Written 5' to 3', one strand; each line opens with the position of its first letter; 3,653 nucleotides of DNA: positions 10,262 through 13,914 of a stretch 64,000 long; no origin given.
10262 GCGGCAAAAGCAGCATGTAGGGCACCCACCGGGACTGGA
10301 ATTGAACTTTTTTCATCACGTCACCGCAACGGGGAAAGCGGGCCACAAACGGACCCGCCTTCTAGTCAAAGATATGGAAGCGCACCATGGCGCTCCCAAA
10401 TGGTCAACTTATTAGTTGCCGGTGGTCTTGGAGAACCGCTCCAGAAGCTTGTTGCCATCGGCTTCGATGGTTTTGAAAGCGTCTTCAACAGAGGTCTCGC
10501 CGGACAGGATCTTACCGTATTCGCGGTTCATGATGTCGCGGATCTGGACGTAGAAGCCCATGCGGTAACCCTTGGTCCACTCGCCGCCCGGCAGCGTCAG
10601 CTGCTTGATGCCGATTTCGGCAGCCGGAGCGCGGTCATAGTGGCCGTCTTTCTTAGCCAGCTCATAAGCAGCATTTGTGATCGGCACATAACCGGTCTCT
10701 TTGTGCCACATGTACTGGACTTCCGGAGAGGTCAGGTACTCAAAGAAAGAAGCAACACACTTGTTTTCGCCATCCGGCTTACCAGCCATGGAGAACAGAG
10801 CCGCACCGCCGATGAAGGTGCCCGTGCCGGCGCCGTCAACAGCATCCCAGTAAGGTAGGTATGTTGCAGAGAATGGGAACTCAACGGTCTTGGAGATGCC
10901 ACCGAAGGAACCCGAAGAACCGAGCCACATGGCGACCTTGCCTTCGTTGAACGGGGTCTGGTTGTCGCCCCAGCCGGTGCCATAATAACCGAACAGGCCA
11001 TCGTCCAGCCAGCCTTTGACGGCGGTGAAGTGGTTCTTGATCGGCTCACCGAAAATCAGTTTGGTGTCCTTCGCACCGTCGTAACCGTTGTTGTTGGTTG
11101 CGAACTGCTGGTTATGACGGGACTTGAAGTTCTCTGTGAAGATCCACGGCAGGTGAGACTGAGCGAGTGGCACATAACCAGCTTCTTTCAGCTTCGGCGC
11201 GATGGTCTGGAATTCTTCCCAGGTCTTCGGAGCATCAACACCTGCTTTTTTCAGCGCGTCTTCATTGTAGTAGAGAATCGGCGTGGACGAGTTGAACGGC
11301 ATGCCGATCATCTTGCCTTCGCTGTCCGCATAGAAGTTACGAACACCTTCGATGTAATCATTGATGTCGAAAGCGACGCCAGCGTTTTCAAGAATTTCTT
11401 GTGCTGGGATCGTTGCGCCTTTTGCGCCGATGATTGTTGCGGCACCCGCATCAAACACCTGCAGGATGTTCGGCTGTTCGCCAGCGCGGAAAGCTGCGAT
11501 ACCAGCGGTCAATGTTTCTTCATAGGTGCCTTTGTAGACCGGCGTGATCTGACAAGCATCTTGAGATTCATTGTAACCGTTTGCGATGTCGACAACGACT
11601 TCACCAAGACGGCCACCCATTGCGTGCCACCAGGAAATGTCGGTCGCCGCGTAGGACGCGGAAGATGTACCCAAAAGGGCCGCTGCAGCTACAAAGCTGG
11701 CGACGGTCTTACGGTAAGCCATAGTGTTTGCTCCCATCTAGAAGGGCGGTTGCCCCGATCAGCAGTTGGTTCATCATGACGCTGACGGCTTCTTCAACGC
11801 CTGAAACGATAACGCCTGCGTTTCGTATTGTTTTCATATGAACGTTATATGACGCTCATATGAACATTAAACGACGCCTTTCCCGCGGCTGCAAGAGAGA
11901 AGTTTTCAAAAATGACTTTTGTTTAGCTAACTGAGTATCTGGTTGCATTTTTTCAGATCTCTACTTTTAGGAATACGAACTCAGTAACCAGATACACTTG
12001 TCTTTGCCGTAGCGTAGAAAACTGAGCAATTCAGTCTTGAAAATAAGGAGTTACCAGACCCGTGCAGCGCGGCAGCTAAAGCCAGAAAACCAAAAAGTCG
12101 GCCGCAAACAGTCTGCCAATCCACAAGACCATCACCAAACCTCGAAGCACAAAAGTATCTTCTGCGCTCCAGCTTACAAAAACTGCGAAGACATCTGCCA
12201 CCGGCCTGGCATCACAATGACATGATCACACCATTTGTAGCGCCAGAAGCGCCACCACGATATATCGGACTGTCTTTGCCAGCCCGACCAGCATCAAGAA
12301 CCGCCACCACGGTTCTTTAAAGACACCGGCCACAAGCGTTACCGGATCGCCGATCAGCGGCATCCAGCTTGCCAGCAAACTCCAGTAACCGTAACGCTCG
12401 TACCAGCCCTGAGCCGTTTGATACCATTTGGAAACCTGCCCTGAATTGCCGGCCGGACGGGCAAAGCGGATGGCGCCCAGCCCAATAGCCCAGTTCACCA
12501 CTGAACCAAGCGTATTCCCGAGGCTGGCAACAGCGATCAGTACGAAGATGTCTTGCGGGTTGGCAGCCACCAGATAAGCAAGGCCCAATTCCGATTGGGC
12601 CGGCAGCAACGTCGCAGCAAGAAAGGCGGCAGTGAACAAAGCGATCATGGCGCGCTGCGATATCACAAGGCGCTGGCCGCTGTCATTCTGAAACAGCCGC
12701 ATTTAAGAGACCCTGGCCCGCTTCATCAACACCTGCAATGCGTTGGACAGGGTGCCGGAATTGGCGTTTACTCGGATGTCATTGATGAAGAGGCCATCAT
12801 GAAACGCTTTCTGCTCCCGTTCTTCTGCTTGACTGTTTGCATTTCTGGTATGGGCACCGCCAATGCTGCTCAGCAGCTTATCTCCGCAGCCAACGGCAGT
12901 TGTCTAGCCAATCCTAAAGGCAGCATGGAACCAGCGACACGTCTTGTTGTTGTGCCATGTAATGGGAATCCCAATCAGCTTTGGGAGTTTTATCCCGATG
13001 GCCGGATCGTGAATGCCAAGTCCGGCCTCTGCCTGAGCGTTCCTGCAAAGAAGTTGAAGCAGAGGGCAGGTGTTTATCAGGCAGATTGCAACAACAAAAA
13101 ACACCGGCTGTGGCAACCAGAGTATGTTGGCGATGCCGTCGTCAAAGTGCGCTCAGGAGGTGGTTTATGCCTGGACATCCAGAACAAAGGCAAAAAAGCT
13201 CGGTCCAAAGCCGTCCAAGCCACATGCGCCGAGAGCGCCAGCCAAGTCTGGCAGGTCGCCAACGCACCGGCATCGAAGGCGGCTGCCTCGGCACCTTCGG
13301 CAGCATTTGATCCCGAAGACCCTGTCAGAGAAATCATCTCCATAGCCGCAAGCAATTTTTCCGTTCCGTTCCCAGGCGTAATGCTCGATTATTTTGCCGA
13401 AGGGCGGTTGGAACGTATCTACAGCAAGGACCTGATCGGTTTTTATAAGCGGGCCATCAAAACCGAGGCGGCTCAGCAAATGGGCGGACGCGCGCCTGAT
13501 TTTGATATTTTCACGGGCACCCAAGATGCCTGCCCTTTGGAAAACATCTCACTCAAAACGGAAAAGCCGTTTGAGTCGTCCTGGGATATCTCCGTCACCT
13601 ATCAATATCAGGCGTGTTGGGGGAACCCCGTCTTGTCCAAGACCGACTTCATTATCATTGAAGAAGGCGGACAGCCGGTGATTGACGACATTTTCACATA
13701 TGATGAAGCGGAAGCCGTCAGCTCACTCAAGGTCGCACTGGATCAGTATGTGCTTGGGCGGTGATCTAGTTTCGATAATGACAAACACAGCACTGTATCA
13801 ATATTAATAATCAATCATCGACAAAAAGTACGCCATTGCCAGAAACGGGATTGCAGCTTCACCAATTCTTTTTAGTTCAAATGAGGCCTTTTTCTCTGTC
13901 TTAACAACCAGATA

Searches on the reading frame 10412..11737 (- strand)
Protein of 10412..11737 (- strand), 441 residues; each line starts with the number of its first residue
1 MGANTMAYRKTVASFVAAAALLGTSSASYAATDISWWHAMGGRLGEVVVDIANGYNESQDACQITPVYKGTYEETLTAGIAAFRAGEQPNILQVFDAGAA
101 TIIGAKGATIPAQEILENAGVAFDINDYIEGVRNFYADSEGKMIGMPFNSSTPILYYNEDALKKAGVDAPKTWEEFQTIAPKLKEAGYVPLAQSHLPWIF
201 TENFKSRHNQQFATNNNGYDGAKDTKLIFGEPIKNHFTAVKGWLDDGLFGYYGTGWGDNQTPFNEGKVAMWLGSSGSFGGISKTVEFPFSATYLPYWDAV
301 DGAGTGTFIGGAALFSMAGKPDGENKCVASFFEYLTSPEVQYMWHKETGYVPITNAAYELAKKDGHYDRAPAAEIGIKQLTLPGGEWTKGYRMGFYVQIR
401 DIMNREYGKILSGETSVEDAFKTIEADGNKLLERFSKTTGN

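Call 74: search_protein_families(library=pfam, proteins=[window:10412-11737:-], max_evalue=0.001)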
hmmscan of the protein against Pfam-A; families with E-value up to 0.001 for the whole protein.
window:10412-11737:- (441 aa): 3 families
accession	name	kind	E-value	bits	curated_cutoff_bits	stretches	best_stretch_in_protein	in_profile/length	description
PF13416.11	SBP_bac_8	-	3.5e-32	112.8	27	1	52-362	3-270/279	Bacterial extracellular solute-binding protein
PF01547.30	SBP_bac_1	-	4.3e-26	93.1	26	1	65-341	27-306/307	Bacterial extracellular solute-binding protein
PF13343.11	SBP_bac_6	-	0.00046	20.2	24.6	0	136-176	50-86/245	Bacterial extracellular solute-binding protein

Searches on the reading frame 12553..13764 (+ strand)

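Call 17: search_protein_families(library=pfam, proteins=[window:12553-13764:+], max_evalue=1)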
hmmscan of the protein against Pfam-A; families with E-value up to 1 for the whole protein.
window:12553-13764:+ (403 aa): 4 families
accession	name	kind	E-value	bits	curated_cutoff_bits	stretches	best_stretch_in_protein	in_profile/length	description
PF00652.28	Ricin_B_lectin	-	7.1e-19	68.7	29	1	108-233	4-126/126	Ricin-type beta-trefoil lectin domain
PF14200.12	RicinB_lectin_2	-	2.5e-16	60.6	25.6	3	151-201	16-66/89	Ricin-type beta-trefoil lectin domain-like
PF24562.1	CysR_MRC2_N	-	0.0031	17.7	27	1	132-199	24-97/133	MRC2-like, N-terminal cysteine-rich domain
PF03498.20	CDtoxinA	-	0.011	15.7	22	0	100-144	90-138/149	Cytolethal distending toxin A/C domain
